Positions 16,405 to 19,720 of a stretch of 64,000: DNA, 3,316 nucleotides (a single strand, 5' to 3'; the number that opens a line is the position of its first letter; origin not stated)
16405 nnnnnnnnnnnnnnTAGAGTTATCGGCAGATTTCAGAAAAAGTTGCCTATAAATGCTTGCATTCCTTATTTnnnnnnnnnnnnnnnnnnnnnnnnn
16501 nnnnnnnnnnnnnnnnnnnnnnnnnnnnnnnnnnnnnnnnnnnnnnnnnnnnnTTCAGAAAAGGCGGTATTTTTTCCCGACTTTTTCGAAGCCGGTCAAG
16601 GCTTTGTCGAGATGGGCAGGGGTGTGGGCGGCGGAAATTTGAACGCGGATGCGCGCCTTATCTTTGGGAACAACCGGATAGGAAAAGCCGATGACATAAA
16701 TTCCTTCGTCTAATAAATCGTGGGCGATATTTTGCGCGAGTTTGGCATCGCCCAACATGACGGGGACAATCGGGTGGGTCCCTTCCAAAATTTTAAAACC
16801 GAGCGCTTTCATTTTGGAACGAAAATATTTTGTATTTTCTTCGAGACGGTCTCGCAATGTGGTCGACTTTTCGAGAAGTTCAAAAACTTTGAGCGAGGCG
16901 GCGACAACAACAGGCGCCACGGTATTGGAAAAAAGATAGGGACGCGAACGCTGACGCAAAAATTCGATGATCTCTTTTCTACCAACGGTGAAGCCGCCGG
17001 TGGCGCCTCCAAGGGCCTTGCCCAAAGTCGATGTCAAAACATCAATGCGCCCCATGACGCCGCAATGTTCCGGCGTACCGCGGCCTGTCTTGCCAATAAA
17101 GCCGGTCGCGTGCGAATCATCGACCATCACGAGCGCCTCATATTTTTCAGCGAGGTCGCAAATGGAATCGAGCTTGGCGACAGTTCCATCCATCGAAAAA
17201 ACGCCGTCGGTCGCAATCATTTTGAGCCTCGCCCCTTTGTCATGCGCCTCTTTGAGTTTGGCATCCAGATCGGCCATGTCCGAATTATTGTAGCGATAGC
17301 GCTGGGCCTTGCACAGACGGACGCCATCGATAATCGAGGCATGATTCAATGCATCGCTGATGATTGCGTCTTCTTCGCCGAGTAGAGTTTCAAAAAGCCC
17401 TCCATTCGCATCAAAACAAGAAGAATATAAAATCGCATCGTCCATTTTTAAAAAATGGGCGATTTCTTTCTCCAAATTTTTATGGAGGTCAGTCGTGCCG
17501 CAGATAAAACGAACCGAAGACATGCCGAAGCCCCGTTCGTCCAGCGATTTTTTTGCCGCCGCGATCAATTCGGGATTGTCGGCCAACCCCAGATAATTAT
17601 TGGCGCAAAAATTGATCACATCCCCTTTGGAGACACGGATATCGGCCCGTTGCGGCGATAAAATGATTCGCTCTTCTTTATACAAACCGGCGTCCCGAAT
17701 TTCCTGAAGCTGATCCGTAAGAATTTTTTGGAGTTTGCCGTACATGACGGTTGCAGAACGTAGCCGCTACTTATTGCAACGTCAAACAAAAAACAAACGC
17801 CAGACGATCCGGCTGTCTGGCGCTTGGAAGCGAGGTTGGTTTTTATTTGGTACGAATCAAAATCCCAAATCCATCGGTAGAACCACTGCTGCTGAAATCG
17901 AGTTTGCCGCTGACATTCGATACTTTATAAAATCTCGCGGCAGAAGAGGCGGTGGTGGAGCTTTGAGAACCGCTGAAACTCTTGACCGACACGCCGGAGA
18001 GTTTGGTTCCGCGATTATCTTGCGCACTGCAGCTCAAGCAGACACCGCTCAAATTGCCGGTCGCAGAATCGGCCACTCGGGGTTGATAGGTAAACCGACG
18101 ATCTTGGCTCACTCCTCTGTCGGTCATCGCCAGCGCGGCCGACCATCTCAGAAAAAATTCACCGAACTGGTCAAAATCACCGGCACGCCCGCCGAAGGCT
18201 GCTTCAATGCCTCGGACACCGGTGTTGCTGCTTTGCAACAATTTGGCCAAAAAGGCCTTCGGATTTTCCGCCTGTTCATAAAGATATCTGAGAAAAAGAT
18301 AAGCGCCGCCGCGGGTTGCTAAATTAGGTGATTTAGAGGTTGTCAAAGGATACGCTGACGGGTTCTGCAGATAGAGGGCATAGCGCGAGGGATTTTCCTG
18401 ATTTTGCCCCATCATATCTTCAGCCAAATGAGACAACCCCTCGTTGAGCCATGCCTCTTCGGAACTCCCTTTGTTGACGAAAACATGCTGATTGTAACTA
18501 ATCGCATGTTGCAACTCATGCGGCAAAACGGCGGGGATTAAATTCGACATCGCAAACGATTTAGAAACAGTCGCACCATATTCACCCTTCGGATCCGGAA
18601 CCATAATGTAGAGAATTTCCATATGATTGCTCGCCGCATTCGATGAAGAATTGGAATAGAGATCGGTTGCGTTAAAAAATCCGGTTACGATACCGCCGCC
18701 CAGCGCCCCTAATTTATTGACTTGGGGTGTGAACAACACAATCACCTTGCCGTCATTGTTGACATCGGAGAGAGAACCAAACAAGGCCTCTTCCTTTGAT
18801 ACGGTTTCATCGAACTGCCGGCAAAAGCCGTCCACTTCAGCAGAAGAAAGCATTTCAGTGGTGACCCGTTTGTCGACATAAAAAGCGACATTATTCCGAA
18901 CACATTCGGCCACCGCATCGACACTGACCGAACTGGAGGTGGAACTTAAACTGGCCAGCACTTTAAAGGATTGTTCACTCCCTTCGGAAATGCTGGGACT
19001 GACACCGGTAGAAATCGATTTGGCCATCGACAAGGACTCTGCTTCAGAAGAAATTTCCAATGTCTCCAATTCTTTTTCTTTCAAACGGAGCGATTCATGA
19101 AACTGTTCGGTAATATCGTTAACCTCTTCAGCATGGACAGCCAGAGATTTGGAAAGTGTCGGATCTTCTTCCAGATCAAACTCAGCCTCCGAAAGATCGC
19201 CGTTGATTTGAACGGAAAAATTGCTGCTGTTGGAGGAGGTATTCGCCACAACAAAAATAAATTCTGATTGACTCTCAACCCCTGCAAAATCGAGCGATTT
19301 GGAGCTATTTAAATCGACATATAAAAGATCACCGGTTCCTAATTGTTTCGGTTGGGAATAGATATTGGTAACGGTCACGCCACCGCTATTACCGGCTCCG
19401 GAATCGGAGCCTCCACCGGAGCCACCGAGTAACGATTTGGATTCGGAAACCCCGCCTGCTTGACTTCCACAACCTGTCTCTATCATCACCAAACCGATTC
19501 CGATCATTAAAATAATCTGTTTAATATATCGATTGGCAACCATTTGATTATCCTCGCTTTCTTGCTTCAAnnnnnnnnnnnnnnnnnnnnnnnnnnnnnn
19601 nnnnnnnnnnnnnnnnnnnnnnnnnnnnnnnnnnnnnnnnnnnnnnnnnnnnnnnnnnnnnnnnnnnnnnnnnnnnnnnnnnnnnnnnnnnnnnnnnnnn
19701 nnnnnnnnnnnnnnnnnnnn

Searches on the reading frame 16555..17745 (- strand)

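Call 93: search_protein_families(library=pfam, proteins=[window:16555-17745:-], max_evalue=0.01)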
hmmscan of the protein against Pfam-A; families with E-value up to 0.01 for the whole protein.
window:16555-17745:- (396 aa): 4 families
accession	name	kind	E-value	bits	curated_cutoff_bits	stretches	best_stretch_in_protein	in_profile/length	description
PF00155.27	Aminotran_1_2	-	1.5e-72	245.2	19.7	1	42-384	2-359/361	Aminotransferase class I and II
PF00266.25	Aminotran_5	-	0.00022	20.7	21.5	1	84-213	41-179/371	Aminotransferase class-V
PF00464.25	SHMT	-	0.00039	19.6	27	1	146-262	143-251/399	Serine hydroxymethyltransferase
PF01041.23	DegT_DnrJ_EryC1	-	0.0072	16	19.8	0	88-253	26-184/360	DegT/DnrJ/EryC1/StrS aminotransferase family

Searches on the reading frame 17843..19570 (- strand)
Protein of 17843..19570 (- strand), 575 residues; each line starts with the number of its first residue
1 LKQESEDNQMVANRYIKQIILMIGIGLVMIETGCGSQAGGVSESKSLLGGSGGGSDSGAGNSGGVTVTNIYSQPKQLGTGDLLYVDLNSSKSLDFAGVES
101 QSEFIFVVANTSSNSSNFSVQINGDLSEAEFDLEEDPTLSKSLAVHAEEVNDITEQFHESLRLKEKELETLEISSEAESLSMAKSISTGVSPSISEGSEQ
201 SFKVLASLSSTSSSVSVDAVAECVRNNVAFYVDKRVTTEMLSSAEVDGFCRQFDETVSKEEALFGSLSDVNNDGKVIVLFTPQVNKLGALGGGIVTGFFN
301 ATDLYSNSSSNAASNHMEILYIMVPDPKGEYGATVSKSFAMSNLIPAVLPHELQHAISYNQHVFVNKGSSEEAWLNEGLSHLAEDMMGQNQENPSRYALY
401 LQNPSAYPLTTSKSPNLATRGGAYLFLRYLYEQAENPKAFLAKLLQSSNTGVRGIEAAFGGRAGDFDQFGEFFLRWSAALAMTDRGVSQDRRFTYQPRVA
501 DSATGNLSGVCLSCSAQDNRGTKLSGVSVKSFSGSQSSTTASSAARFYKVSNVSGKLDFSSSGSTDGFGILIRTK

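Call 23: search_protein_families(library=ncbifam, proteins=[window:17843-19570:-], max_evalue=0.00001)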
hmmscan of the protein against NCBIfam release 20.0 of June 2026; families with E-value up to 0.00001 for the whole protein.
window:17843-19570:- (575 aa): 1 family
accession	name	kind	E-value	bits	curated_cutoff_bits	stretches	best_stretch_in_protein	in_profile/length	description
NF045524.1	MXAN_6640_HExxH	subfamily_domain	5.4e-06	26.3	140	1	347-496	113-258/290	MXAN_6640 family putative metalloprotease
